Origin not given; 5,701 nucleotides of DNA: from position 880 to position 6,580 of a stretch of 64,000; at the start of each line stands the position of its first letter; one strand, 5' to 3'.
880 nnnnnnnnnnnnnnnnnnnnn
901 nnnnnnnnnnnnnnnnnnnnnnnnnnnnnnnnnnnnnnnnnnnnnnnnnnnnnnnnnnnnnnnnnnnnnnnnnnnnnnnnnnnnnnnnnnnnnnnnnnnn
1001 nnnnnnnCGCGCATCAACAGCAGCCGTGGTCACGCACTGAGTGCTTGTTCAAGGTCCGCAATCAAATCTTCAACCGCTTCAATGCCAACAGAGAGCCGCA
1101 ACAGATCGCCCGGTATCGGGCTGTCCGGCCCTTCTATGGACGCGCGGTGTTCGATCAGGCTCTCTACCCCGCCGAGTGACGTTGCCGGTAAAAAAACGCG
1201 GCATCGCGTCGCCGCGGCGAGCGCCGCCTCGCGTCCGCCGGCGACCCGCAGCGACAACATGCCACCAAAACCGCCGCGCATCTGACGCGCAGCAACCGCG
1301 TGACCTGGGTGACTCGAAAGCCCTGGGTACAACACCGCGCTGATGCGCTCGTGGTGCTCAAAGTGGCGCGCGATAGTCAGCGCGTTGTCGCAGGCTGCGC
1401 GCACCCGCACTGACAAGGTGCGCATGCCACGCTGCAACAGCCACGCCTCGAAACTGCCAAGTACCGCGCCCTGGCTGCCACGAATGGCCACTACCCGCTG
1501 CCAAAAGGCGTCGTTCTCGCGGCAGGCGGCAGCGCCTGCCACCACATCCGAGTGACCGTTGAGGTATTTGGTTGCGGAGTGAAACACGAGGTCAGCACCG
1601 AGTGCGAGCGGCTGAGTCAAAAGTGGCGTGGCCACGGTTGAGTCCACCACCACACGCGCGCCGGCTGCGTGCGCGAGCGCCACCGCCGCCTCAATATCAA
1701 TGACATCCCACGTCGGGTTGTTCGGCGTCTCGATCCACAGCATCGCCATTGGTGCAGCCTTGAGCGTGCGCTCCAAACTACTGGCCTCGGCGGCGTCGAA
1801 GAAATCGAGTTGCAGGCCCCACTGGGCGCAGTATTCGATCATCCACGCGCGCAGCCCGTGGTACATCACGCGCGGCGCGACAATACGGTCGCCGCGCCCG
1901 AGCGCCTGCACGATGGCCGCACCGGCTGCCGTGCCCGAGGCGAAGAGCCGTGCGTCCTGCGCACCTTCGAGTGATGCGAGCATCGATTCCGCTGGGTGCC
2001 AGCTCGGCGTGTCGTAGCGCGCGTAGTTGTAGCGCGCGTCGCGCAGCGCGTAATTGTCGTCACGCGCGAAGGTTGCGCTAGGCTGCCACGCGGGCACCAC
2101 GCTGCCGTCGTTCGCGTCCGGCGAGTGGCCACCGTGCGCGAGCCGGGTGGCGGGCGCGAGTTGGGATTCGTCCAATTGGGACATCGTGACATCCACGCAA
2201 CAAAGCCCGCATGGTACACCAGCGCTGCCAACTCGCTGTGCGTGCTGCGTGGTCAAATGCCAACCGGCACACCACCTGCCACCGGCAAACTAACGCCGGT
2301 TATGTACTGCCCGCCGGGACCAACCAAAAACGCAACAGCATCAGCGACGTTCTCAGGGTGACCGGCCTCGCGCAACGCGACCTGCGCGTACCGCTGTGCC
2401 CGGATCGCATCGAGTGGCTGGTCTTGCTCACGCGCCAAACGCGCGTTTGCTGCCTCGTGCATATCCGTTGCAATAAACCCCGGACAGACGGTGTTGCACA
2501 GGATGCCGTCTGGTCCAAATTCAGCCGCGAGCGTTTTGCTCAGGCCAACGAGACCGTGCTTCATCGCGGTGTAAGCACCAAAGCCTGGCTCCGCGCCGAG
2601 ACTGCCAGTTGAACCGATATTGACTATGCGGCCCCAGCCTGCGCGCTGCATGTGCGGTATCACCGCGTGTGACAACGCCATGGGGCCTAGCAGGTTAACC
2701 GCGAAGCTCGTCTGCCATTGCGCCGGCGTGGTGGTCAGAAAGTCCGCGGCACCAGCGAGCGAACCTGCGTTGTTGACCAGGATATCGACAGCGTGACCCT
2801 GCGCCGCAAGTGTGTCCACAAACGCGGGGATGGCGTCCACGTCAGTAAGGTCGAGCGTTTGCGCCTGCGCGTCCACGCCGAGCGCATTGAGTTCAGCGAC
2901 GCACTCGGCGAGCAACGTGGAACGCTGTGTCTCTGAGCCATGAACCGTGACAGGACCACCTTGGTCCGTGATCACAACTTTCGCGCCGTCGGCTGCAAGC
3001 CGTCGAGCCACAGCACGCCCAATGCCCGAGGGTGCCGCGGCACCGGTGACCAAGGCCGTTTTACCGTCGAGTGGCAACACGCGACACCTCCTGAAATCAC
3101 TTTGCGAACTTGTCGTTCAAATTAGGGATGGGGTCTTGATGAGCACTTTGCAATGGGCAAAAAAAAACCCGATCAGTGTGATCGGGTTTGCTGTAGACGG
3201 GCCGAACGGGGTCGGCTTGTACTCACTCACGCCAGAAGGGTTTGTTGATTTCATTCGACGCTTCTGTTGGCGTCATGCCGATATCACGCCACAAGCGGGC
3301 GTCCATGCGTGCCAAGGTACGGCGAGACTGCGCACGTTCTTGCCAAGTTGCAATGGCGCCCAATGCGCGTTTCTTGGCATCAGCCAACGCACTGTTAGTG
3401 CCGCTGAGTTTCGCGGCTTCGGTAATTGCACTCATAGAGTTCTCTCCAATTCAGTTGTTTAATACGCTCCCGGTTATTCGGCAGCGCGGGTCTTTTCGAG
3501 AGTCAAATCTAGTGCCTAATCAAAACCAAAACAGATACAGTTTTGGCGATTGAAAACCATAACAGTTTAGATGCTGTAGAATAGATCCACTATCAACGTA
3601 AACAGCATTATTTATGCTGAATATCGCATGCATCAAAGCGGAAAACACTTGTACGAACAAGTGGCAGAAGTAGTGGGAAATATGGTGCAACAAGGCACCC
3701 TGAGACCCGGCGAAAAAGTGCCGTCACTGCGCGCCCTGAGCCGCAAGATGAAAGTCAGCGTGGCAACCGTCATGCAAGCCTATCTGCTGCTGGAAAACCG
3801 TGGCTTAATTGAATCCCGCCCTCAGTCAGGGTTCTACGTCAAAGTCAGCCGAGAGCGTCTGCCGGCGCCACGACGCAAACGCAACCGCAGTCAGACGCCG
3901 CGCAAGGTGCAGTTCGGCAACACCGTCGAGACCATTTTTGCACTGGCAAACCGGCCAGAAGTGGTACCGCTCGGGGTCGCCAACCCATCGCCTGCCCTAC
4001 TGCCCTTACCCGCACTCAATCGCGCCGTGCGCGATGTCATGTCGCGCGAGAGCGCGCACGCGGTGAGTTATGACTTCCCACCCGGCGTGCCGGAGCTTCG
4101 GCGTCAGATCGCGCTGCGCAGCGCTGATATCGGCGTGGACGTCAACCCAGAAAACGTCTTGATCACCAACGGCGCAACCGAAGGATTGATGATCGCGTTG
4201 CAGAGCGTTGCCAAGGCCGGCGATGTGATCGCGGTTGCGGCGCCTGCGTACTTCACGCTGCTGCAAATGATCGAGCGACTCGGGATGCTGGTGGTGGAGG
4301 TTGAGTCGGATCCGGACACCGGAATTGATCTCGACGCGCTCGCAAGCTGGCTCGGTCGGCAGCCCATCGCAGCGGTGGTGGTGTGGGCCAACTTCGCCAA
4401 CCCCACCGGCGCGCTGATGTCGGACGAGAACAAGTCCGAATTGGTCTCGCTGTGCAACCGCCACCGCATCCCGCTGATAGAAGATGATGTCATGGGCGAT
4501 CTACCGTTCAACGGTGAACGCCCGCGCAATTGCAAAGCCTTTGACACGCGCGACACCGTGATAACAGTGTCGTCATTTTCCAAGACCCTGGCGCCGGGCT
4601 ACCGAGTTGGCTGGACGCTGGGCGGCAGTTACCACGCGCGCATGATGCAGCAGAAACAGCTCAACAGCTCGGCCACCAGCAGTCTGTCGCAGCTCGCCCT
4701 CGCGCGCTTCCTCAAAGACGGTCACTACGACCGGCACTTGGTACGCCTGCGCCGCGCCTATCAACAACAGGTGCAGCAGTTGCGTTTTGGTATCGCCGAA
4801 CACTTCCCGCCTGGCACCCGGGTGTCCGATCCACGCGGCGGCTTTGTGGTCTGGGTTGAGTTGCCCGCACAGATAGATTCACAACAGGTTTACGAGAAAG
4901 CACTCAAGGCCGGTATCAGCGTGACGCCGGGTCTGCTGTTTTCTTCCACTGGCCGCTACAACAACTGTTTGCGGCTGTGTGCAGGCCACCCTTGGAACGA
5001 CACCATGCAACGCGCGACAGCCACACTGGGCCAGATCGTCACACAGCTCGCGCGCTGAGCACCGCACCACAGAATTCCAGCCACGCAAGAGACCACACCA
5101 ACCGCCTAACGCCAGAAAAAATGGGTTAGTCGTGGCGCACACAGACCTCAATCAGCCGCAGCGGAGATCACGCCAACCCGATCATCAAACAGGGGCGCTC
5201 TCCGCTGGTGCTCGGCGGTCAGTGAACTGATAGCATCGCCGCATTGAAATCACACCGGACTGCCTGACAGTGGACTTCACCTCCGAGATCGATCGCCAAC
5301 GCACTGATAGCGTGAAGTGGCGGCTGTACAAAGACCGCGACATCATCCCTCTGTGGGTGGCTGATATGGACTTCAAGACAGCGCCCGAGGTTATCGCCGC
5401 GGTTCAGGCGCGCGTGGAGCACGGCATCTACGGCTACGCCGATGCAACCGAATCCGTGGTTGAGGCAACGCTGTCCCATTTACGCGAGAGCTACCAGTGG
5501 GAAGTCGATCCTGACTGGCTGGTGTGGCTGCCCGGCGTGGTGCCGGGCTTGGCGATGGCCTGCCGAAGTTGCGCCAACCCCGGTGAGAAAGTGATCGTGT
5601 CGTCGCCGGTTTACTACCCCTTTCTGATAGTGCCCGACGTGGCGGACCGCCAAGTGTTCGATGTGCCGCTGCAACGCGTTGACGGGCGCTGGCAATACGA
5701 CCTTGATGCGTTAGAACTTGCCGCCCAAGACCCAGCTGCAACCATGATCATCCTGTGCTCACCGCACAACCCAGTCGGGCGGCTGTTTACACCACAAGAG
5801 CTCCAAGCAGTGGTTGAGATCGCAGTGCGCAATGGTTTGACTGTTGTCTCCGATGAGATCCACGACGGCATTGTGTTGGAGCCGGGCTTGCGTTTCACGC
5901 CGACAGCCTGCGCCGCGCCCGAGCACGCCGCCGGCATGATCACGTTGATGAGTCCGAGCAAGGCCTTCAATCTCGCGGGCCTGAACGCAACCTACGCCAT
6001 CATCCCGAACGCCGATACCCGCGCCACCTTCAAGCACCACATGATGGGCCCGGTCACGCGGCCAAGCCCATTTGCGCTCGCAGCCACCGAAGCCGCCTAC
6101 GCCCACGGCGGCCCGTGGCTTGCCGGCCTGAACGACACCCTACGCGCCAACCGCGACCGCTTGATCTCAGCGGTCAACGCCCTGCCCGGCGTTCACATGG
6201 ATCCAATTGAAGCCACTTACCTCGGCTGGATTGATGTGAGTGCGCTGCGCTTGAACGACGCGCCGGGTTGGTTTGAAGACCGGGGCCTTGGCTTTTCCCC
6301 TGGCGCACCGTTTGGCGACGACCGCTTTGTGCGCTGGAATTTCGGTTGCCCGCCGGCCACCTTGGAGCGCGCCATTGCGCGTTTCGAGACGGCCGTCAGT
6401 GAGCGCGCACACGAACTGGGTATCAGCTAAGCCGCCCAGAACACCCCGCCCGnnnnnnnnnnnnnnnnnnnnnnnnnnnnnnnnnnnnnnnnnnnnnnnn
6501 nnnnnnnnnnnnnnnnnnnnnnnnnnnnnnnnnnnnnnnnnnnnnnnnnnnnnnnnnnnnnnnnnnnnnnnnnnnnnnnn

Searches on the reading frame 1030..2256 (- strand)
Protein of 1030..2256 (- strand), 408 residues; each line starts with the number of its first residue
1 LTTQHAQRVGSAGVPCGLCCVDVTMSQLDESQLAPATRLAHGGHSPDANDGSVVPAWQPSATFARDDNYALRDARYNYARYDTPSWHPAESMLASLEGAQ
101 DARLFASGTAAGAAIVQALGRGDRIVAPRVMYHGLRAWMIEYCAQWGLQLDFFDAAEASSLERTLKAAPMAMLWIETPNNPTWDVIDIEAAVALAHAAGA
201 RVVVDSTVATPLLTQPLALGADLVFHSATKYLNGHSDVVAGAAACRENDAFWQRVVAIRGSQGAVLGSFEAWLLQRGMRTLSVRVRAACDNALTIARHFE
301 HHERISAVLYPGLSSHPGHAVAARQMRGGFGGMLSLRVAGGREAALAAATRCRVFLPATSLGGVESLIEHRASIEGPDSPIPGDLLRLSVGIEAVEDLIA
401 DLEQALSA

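Call 42: search_protein_families(library=pfam, proteins=[window:1030-2256:-], max_evalue=0.0001)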
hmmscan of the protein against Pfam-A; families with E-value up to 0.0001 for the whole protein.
window:1030-2256:- (408 aa): 2 families
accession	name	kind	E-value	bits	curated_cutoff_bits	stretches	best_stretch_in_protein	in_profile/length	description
PF01053.26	Cys_Met_Meta_PP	-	8e-103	344.4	27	1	37-406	2-380/381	Cys/Met metabolism PLP-dependent enzyme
PF00155.27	Aminotran_1_2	-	1.3e-05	25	19.7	1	91-206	49-186/361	Aminotransferase class I and II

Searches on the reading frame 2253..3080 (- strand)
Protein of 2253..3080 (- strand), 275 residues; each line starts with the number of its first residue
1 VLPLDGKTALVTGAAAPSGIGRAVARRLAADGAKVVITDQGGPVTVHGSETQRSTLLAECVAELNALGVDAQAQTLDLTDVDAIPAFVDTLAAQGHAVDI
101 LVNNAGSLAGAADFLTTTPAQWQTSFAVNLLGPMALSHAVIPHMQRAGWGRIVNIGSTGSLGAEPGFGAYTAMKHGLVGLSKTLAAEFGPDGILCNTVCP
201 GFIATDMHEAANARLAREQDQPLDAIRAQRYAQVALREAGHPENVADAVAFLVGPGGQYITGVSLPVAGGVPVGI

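Call 42: search_protein_families(library=pfam, proteins=[window:2253-3080:-], max_evalue=0.0001)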
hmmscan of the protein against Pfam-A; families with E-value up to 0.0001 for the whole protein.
window:2253-3080:- (275 aa): 3 families
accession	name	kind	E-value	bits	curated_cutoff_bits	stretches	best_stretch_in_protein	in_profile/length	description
PF13561.12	adh_short_C2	-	7.1e-53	180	27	1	13-271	1-235/236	Enoyl-(Acyl carrier protein) reductase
PF00106.31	adh_short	-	1.5e-48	165.3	26.6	1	7-213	1-192/195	short chain dehydrogenase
PF08659.16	KR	-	2.6e-09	37.7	22.6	1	8-172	2-151/180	KR domain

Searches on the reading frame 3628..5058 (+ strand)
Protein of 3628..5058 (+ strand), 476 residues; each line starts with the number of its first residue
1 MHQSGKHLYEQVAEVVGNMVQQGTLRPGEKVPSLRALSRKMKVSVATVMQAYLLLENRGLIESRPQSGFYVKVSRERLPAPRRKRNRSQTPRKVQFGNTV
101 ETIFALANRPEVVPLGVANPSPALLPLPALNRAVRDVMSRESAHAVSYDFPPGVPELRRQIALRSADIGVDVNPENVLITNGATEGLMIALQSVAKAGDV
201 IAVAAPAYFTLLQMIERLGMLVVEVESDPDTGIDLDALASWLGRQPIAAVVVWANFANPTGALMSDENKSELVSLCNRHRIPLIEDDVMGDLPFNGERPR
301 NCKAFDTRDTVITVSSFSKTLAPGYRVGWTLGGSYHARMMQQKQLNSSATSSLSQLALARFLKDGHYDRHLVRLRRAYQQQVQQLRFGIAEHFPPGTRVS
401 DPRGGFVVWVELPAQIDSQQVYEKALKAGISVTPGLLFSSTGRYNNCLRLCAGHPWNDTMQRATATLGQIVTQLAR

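Call 28: find_encoding_contigs(protein=window:3628-5058:+, flank=10000, max_places=2)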
Protein window:3628-5058:+ (476 aa): no gene with exactly this product is on record in the collection.

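Call 42: search_protein_families(library=pfam, proteins=[window:3628-5058:+], max_evalue=0.0001)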
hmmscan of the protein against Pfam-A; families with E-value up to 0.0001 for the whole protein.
window:3628-5058:+ (476 aa): 4 families
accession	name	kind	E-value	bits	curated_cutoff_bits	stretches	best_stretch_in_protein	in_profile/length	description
PF00155.27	Aminotran_1_2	-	3.9e-37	128.7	19.7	1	124-455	17-350/361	Aminotransferase class I and II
PF00392.27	GntR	-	3.8e-16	58.9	27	1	8-71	1-64/64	Bacterial regulatory proteins, gntR family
PF12897.13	Asp_aminotransf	-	4.7e-06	26.1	27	1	201-461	127-399/421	Aspartate amino-transferase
PF01041.23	DegT_DnrJ_EryC1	-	5.2e-06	26.4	19.8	1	175-286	40-145/360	DegT/DnrJ/EryC1/StrS aminotransferase family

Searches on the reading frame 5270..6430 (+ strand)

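Call 42: search_protein_families(library=pfam, proteins=[window:5270-6430:+], max_evalue=0.0001)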
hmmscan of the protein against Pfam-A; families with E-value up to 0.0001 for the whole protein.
window:5270-6430:+ (386 aa): 1 family
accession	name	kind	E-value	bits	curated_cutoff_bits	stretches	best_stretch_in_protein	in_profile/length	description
PF00155.27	Aminotran_1_2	-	5.1e-35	121.8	19.7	1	24-372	2-361/361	Aminotransferase class I and II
